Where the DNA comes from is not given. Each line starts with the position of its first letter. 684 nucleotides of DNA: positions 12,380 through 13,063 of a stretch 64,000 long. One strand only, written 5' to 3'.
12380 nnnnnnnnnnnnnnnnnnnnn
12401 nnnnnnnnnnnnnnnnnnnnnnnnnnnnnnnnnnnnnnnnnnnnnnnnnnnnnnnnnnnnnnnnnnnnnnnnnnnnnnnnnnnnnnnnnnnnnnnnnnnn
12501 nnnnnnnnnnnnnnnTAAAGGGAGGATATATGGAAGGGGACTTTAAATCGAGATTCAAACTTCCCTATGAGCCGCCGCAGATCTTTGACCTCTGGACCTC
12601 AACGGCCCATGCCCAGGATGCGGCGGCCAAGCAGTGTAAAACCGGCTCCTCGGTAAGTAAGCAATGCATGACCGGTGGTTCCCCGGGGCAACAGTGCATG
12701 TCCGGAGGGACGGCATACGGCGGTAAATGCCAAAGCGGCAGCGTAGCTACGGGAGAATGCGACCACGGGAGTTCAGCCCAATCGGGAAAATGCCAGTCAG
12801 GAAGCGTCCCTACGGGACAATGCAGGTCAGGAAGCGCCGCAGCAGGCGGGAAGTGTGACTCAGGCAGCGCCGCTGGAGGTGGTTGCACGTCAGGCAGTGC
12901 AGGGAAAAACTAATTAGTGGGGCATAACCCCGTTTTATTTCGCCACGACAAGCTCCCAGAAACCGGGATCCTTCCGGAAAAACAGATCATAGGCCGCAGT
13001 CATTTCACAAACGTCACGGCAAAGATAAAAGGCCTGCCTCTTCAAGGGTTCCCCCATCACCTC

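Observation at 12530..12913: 127-aa peptide with nine evenly spaced Cys-x-[ST]-G-[SG] units: candidate multi-site RiPP precursor of an unrecognised class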

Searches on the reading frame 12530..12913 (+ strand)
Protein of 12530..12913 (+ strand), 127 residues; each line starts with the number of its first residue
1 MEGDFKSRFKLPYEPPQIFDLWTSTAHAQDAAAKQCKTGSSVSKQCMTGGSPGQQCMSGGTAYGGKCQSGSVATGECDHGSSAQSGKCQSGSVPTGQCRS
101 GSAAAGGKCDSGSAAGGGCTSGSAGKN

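Call 4: search_protein_families(library=pfam, proteins=[window:12530-12913:+], max_evalue=0.01)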
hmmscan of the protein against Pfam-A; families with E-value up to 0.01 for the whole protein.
window:12530-12913:+ (127 aa): 0 families

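Call 5: search_protein_families(library=ncbifam, proteins=[window:12530-12913:+], max_evalue=0.01)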
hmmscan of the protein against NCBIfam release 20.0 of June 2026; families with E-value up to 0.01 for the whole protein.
window:12530-12913:+ (127 aa): 1 family
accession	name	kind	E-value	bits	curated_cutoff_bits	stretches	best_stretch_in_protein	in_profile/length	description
TIGR04252.1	SCM_precur_ScmA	equivalog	0.00047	20.3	35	1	28-64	11-49/49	SynChlorMet cassette protein ScmA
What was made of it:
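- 12530..12913 (+): ScmA-type precursor peptide gene (127 aa plus stop). Weak ScmA hit (call 5).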

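Call 12: find_homologous_proteins(query=window:12530-12910:+, max_evalue=0.01)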
Query seq(127 aa) (127 aa): 11 proteins with E <= 0.01 among 1267 candidates.
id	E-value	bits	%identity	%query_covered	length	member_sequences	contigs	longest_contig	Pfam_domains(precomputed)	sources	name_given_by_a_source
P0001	3.3e-41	158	71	90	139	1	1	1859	-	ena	-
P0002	6.3e-26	109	60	83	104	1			-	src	-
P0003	2.9e-24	104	57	76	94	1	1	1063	-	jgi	-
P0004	8.3e-19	86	59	57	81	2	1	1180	-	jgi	-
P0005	2.3e-18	85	44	94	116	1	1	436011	-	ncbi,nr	ncbi:MAG: hypothetical protein CSYNP_00950 [Syntrophus sp. SKADARSKE-3]|nr:hypothetical protein [Syn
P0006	2.0e-15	75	53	60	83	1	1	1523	-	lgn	-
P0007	3.4e-14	71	43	94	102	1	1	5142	-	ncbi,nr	ncbi:MAG: hypothetical protein PHN75_10105 [Syntrophales bacterium]|nr:hypothetical protein [Syntrop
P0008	4.9e-14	71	48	64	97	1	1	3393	-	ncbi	-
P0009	3.1e-10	58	49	72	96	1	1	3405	-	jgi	jgi:hypothetical protein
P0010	1.8e-8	53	53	60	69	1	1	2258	-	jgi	jgi:hypothetical protein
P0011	1.8e-7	49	44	72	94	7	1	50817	-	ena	-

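Call 14: find_encoding_contigs(protein=P0005, flank=10000, max_places=3)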
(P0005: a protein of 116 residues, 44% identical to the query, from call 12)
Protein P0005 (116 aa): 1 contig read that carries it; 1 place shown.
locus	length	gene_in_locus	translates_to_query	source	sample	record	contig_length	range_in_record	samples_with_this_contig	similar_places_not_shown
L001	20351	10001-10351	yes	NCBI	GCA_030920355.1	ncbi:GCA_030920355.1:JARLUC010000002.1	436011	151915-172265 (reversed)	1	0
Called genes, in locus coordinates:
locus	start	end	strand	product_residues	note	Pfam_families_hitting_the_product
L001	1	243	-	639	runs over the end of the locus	PF10589:NADH_4Fe-4S, PF14691:Fer4_20, PF01262:AlaDh_PNT_C (faint), PF01266:DAO (weak), PF07992:Pyr_redox_2, PF12831:FAD_oxidored (weak), PF13450:NAD_binding_8, PF13738:Pyr_redox_3 (weak), +2 more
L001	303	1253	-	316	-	PF02775:TPP_enzyme_C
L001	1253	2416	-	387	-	PF01855:POR_N, PF02780:Transketolase_C, PF17147:PFOR_II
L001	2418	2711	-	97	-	PF13187:Fer4_9 (faint), PF12797:Fer4_2 (faint), PF12837:Fer4_6 (faint), PF13237:Fer4_10 (faint), PF00037:Fer4 (weak), PF14697:Fer4_21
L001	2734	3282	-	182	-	PF01558:POR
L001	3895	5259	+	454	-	PF01565:FAD_binding_4, PF02913:FAD-oxidase_C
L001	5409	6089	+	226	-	PF13549:ATP-grasp_5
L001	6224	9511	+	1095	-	PF02743:dCache_1, PF22309:HK-GC-Chemotax_sensor, PF13426:PAS_9, PF00989:PAS, PF08447:PAS_3, PF08448:PAS_4, PF13426:PAS_9, PF02518:HATPase_c, +6 more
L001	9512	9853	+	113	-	-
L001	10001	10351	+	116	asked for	-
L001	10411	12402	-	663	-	PF00989:PAS, PF13426:PAS_9, PF08447:PAS_3, PF00989:PAS, PF13426:PAS_9, PF08447:PAS_3, PF02518:HATPase_c, PF00072:Response_reg, +2 more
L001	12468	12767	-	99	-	-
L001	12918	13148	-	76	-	-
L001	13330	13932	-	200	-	PF21176:RecR_HhH, PF02132:RecR_ZnF, PF13662:Toprim_4, PF01751:Toprim, PF21175:RecR_C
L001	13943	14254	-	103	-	PF02575:YbaB_DNA_bd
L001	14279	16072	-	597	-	PF05496:RuvB_N (weak), PF07724:AAA_2 (faint), PF13177:DNA_pol3_delta2, PF13401:AAA_22 (weak), PF00004:AAA, PF07728:AAA_5 (weak), PF22608:DNAX_ATPase_lid, PF12169:DNA_pol3_gamma3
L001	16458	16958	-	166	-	PF00383:dCMP_cyt_deam_1, PF14437:MafB19-deam, PF14439:Bd3614-deam (weak)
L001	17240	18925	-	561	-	PF02702:KdpD, PF00359:PTS_EIIA_2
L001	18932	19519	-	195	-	PF02669:KdpC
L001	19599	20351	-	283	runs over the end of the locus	PF00702:Hydrolase, PF12710:HAD (faint)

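Call 15: find_encoding_contigs(protein=P0011, flank=10000, max_places=3)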
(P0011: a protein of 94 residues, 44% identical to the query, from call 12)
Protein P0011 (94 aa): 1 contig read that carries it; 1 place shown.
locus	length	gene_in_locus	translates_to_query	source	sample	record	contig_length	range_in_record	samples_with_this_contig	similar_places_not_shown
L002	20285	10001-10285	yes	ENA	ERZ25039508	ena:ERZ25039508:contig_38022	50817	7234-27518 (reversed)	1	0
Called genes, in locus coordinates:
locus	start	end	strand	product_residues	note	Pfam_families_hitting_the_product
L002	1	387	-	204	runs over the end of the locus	PF01510:Amidase_2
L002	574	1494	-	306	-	PF00999:Na_H_Exchanger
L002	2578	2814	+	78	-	-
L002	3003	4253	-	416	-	PF01808:AICARFT_IMPCHas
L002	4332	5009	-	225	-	PF02142:MGS, PF01808:AICARFT_IMPCHas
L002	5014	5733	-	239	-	PF01966:HD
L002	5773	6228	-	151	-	PF01243:PNPOx_N, PF12900:Pyridox_ox_2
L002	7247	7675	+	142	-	PF05402:PqqD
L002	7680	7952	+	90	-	PF05402:PqqD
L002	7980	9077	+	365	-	PF13353:Fer4_12 (weak), PF04055:Radical_SAM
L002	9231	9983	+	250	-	PF27840:ScmC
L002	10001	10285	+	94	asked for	-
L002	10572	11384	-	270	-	PF14907:NTP_transf_5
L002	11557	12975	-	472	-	PF05402:PqqD, PF04055:Radical_SAM, PF13186:SPASM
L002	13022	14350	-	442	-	PF04932:Wzy_C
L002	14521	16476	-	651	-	PF13807:GNVR, PF10609:ParA (faint), PF13614:AAA_31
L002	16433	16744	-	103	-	PF02706:Wzz (weak)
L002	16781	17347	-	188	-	PF22461:SLBB_2 (weak), PF10531:SLBB, PF22461:SLBB_2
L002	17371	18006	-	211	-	PF02563:Poly_export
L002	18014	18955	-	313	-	PF16743:PliI (faint), PF01839:FG-GAP (faint), PF13517:FG-GAP_3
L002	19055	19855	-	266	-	PF02367:TsaE (faint), PF13191:AAA_16 (weak), PF20720:nSTAND3 (faint), PF13401:AAA_22, PF07728:AAA_5 (faint)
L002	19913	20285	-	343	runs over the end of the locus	PF13487:HD_5, PF01966:HD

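Call 16: find_related_loci(query=A1, collection=genome_contigs, flank=10000)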
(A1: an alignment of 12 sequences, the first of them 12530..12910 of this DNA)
Query A1 (127 aa) in genome_contigs; peptide patterns used: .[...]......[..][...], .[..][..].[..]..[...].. (x = any residue, [..] = any of these).
71 stretches matched a pattern; 22 encode a relative of the query (tblastn E <= 1e-3); 22 distinct loci.
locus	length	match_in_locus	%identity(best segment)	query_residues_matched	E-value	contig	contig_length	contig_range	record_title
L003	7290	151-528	90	1-126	4e-68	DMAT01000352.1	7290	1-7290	MAG TPA_asm: Syntrophus sp. (in: bacteria) isolate UBA8958 contig_93640, whole genome shotgun sequence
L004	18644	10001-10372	81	1-124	5e-60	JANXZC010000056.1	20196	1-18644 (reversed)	MAG: Syntrophus sp. (in: bacteria) isolate GL140_4_metabat_222 GL140_4_k141_1862601, whole genome shotgun sequence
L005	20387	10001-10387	59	1-124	3e-40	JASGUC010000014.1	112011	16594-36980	MAG: Pseudomonadota bacterium isolate MAG95_MWBP c_000000025022, whole genome shotgun sequence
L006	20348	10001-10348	63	6-124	5e-40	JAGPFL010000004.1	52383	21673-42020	MAG: Syntrophobacterales bacterium isolate Gw_SlDig_bin_168 Gw_SlDig_833_length_52383_cov_5.800846, whole genome shotgun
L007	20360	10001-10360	56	1-123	2e-38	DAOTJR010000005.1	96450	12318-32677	MAG TPA_asm: Syntrophales bacterium isolate AMR_MDS_2994 NODE_208_length_96450_cov_28.633155, whole genome shotgun seque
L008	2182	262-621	57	3-123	3e-35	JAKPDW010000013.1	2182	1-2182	MAG: Deltaproteobacteria bacterium isolate JPMR_maxbin.080 k141_944560, whole genome shotgun sequence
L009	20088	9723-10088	56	3-126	2e-33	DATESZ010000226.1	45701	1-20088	MAG TPA_asm: Syntrophales bacterium isolate SMAG_U8302 k141_1281445, whole genome shotgun sequence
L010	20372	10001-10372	58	7-118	5e-32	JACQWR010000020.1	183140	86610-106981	MAG: Deltaproteobacteria bacterium isolate NC_groundwater_1494_Pr4_B-0.1um_54_14 SR1-18-B1_scaffold_280855, whole genome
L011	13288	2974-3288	58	9-115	3e-30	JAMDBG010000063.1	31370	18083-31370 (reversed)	MAG: Deltaproteobacteria bacterium isolate FK_Sedi_B_Bin.221 NODE_4334_length_31370_cov_2.66034, whole genome shotgun se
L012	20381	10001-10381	51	5-113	1e-29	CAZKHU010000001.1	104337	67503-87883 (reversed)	MAG TPA_asm: uncultured Syntrophus sp. isolate binchicken_co220_86 genome assembly, contig: NODE_72_length_104337_cov_9.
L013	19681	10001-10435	48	9-124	3e-29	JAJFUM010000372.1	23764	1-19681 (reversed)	MAG: Deltaproteobacteria bacterium isolate bin.454 k141_3489401, whole genome shotgun sequence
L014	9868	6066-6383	51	2-104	6e-26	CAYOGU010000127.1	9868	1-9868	MAG TPA_asm: uncultured Syntrophus sp. isolate binchicken_co265_2 genome assembly, contig: NODE_10158_length_9868_cov_4.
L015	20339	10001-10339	50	7-117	3e-23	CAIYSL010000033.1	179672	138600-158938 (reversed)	MAG: uncultured Syntrophobacterales bacterium isolate LaPlata_bin-3846 genome assembly, contig: bin-3846:033/141, whole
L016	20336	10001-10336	42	4-122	5e-22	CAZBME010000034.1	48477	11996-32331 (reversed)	MAG TPA_asm: uncultured Syntrophaceae bacterium isolate SRP302447_co2_781 genome assembly, contig: NODE_2102_length_4847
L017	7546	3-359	43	5-115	4e-22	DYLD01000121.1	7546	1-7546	MAG TPA_asm: Syntrophus aciditrophicus isolate SulCav_AS07-7_52_56 SulCav_AS07_7_9198_length_7546_cov_31_189828, whole g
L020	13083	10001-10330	44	5-123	5e-21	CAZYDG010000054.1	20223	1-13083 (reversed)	MAG TPA_asm: uncultured Syntrophaceae bacterium isolate SRP293105_co2_5 genome assembly, contig: k141_11620, whole genom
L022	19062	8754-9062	42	8-124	7e-17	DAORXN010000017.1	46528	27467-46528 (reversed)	MAG TPA_asm: Syntrophales bacterium isolate AMR_MDS_1986 NODE_638_length_46528_cov_153.417511, whole genome shotgun sequ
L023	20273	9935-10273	39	4-109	6e-16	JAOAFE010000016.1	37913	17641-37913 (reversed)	MAG: Syntrophales bacterium isolate SKW28 NODE_16_length_37913_cov_7.631452, whole genome shotgun sequence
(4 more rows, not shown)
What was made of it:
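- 12530..12913 (+): 22 genome loci encode relatives (call 16).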

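Call 26: search_protein_representatives(alignment_id=A1)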
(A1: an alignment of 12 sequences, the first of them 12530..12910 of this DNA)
Query: 12 sequences, 111 profile positions. Proteins with E-value up to 0.001 (for the whole library): 263; up to 1e-10: 49; up to 1e-30: 4. The best 150 are listed.
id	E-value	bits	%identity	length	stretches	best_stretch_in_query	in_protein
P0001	5.2e-42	158.5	-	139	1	1-111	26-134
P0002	3.0e-40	152.8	-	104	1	7-111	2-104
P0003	3.1e-32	127.0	-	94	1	1-96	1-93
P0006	4.6e-32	126.5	-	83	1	4-84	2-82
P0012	3.5e-29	117.2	-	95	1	5-97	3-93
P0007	7.4e-29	116.2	-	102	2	32-84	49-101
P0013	1.6e-27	111.9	-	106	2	32-84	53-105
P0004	2.1e-26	108.3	-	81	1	1-74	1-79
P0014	3.4e-25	104.4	-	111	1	7-111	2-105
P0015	6.5e-25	103.5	-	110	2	33-85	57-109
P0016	6.9e-25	103.4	-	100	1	8-105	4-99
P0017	6.2e-24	100.3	-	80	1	6-84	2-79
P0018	7.0e-23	96.9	-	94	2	6-58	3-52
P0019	6.8e-22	93.7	-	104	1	9-102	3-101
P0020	1.2e-21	93.0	-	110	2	1-70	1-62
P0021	1.4e-20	89.5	-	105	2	4-89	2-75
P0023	3.3e-19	85.1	-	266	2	4-95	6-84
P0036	5.6e-15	71.5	-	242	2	6-85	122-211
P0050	2.2e-11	59.9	-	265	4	32-105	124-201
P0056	5.8e-10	55.3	-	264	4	23-110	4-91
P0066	1.2e-08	51.1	-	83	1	10-90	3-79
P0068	1.8e-08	50.5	-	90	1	11-96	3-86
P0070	2.7e-08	50.0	-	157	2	40-95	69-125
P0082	2.4e-07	46.9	-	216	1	5-100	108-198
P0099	1.2e-06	44.7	-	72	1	11-83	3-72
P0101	1.2e-06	44.6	-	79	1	7-84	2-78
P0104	1.8e-06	44.1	-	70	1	28-82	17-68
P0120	6.6e-06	42.3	-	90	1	4-94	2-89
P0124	7.3e-06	42.1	-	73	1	10-82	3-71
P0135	1.4e-05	41.2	-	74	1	10-82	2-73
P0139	1.6e-05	41.1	-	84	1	9-92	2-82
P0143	1.9e-05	40.8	-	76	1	11-81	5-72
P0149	2.5e-05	40.4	-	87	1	4-80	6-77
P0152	3.2e-05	40.1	-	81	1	4-81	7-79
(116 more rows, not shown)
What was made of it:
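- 263 clusters at E<1e-3 in 1.84 billion representatives (call 26). 263 related protein clusters share the same leader and unit architecture (call 26).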

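Call 29: search_protein_families(library=ncbifam, alignment_id=A2, max_evalue=0.01)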
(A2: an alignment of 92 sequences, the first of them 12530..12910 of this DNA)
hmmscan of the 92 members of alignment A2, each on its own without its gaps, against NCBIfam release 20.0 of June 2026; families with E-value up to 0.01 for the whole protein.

A. member 1, window:12530-12910:+ (127 aa): 1 family
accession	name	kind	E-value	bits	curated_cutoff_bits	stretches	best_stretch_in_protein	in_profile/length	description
TIGR04252.1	SCM_precur_ScmA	equivalog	0.00047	20.3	35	1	28-64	11-49/49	SynChlorMet cassette protein ScmA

B. families by the number of members that match (of 92 scanned): 1 family
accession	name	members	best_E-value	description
TIGR04252.1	SCM_precur_ScmA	29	4.3e-09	SynChlorMet cassette protein ScmA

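Call 30: search_protein_families(library=ncbifam, proteins=[P0099, P0143, P0135, P0101, P0124, P0139, P0068, P0066, P0104, P0152], max_evalue=0.01)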
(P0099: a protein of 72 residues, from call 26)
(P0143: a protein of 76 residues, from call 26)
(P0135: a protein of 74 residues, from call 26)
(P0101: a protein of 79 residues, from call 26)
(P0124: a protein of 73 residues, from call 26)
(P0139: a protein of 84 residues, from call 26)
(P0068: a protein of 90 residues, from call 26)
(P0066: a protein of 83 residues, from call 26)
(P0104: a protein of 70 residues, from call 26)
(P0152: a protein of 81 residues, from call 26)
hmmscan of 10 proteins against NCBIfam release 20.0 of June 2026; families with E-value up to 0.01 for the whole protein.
P0099 (72 aa): 1 family
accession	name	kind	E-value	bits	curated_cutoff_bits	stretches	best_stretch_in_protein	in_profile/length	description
TIGR04252.1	SCM_precur_ScmA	equivalog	0.0059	16.8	35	0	5-54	1-49/49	SynChlorMet cassette protein ScmA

P0143 (76 aa): 1 family
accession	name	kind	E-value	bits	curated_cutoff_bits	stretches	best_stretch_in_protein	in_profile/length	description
TIGR04252.1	SCM_precur_ScmA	equivalog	0.00068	19.8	35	1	7-53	1-47/49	SynChlorMet cassette protein ScmA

P0135 (74 aa): 1 family
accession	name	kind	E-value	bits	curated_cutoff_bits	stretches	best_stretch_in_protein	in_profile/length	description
TIGR04252.1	SCM_precur_ScmA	equivalog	0.00054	20.1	35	1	18-48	12-44/49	SynChlorMet cassette protein ScmA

P0101 (79 aa): 1 family
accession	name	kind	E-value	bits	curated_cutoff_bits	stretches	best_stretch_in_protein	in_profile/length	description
TIGR04252.1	SCM_precur_ScmA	equivalog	1.1e-06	28.7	35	1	54-77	12-35/49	SynChlorMet cassette protein ScmA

P0124 (73 aa): 1 family
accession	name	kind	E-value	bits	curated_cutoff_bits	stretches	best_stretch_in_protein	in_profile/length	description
TIGR04252.1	SCM_precur_ScmA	equivalog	1.6e-05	25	35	1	6-54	1-49/49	SynChlorMet cassette protein ScmA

P0139 (84 aa): 1 family
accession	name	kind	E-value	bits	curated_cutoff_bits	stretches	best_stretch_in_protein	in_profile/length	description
TIGR04252.1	SCM_precur_ScmA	equivalog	1.3e-06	28.5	35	1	6-53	1-49/49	SynChlorMet cassette protein ScmA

P0068 (90 aa): 1 family
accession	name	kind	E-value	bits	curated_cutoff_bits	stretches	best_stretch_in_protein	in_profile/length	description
TIGR04252.1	SCM_precur_ScmA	equivalog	4.3e-09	36.5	35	1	5-53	1-47/49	SynChlorMet cassette protein ScmA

P0066 (83 aa): 0 families

P0104 (70 aa): 1 family
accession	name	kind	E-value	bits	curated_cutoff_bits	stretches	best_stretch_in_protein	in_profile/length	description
TIGR04252.1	SCM_precur_ScmA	equivalog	9e-06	25.8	35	1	5-50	3-48/49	SynChlorMet cassette protein ScmA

P0152 (81 aa): 1 family
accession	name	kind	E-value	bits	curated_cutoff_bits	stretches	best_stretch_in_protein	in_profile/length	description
TIGR04252.1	SCM_precur_ScmA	equivalog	5.9e-07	29.6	35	1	16-62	1-48/49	SynChlorMet cassette protein ScmA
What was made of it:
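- On SCM cassette / ScmA precursor: Homology is nevertheless supported by a chain: 29/92 profile-family members hit ScmA, and P0068 passes at 36.5 bits (calls 29, 30).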

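Call 34: find_encoding_contigs(protein=P0068, flank=10000, max_places=3)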
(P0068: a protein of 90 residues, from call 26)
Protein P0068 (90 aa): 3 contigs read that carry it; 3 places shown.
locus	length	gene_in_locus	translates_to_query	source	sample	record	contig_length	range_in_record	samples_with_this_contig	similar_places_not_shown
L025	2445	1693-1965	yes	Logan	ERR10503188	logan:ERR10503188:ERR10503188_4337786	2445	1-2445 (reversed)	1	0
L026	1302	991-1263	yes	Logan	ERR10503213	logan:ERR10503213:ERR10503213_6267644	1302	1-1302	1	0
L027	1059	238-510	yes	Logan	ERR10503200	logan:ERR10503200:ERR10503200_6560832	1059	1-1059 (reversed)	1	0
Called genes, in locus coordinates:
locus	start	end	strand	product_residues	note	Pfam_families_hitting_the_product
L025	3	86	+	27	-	?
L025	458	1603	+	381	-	PF04055:Radical_SAM, PF13353:Fer4_12 (weak), PF13186:SPASM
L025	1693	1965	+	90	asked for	-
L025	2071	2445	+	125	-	?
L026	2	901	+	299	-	?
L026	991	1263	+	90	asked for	-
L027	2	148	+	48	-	?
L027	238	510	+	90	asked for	-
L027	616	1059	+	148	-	?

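Call 35: find_encoding_contigs(protein=P0009, flank=10000, max_places=3)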
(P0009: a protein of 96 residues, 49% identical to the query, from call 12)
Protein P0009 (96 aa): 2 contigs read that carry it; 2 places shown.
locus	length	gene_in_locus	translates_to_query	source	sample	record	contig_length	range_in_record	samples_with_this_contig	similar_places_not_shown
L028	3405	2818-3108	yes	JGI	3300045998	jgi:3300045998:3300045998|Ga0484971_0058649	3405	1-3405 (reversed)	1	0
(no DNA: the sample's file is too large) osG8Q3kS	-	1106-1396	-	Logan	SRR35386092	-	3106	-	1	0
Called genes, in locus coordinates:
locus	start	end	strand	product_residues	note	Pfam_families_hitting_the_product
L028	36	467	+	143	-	PF05402:PqqD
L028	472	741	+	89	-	PF05402:PqqD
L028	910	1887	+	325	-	PF04055:Radical_SAM, PF13186:SPASM (weak)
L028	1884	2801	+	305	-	PF27840:ScmC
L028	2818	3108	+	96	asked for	-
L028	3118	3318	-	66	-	-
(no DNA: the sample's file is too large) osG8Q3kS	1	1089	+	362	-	?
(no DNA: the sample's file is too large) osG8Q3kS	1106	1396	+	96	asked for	-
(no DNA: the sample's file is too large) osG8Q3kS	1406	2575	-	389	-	PF14907:NTP_transf_5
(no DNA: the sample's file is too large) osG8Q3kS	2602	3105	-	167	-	?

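Call 36: find_homologous_proteins(query=A2, max_evalue=0.001)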
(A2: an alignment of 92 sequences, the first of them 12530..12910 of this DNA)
Query A2 (92 sequences) (127 aa, profile of the alignment): 19 proteins with E <= 0.001 among 5338 candidates.
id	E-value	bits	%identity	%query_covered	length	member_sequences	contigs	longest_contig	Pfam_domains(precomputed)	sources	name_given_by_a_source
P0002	4.9e-25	105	60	83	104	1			-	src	-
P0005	1.3e-22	97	44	94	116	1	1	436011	-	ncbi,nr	ncbi:MAG: hypothetical protein CSYNP_00950 [Syntrophus sp. SKADARSKE-3]|nr:hypothetical protein [Syn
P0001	1.4e-21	94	71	90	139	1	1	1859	-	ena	-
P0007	2.8e-18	83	43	94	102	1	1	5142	-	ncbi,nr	ncbi:MAG: hypothetical protein PHN75_10105 [Syntrophales bacterium]|nr:hypothetical protein [Syntrop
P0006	3.5e-18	83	53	60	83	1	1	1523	-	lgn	-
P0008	1.6e-17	81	48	64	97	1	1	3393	-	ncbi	-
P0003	1.3e-16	78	57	76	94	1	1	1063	-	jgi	-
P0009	2.1e-14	71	49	72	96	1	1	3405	-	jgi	jgi:hypothetical protein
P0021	5.1e-14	70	46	88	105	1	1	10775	-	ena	-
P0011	6.4e-14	69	44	72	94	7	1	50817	-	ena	-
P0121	1.0e-13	69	42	39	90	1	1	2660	-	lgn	-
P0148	7.1e-13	66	32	59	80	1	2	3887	-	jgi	jgi:hypothetical protein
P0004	1.2e-11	62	59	57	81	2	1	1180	-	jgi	-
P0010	1.6e-11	62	53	60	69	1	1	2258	-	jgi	jgi:hypothetical protein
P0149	4.1e-11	60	30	57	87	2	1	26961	-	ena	-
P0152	3.5e-9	54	31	49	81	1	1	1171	-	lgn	-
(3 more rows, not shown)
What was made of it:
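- Tried and rejected: The second word-indexed protein search, with A2, added little (call 36).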

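Call 37: find_encoding_contigs(protein=P0149, flank=10000, max_places=2)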
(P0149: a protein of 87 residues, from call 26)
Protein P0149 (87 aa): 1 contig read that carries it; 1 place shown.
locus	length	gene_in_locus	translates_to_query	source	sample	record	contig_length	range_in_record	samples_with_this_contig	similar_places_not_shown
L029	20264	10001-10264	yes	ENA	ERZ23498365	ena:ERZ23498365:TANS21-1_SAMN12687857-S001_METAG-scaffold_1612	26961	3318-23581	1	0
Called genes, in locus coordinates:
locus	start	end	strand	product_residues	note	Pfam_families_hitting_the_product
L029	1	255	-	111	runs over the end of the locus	PF24709:DUF7670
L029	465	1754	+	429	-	-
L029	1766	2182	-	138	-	-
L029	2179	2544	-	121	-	-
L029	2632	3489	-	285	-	PF02517:Rce1-like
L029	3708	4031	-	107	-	PF20116:DUF6506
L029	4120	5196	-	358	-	PF13228:DUF4037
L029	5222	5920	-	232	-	PF01863:YgjP-like, PF10263:SprT-like (weak)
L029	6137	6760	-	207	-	PF11139:SfLAP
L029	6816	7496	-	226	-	PF01209:Ubie_methyltran, PF02353:CMAS, PF13489:Methyltransf_23, PF07021:MetW, PF13847:Methyltransf_31, PF08241:Methyltransf_11, PF08242:Methyltransf_12, PF13649:Methyltransf_25, +1 more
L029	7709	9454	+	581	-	PF13860:FlgD_ig (weak), PF18962:Por_Secre_tail (weak)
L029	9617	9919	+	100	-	PF05402:PqqD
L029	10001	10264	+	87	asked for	-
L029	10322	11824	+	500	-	PF27840:ScmC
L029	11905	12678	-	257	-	-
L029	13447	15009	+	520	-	PF13088:BNR_2 (faint)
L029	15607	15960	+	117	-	PF00037:Fer4, PF12797:Fer4_2 (weak), PF12837:Fer4_6 (weak), PF13237:Fer4_10, PF12838:Fer4_7, PF13187:Fer4_9, PF12797:Fer4_2 (weak), PF00037:Fer4, +9 more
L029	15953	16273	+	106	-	-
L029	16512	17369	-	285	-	PF01641:SelR, PF01625:PMSR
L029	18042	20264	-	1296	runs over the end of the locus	PF00211:Guanylate_cyc, PF13374:TPR_10 (faint), PF13191:AAA_16, PF00515:TPR_1 (faint), PF07719:TPR_2 (faint), PF17874:TPR_MalT (weak), PF28559:TPR_SusR (weak), PF13424:TPR_12, +5 more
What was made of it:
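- One locus, L029, has PqqD, peptide and ScmC but no radical-SAM gene within 10 kb (call 37).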
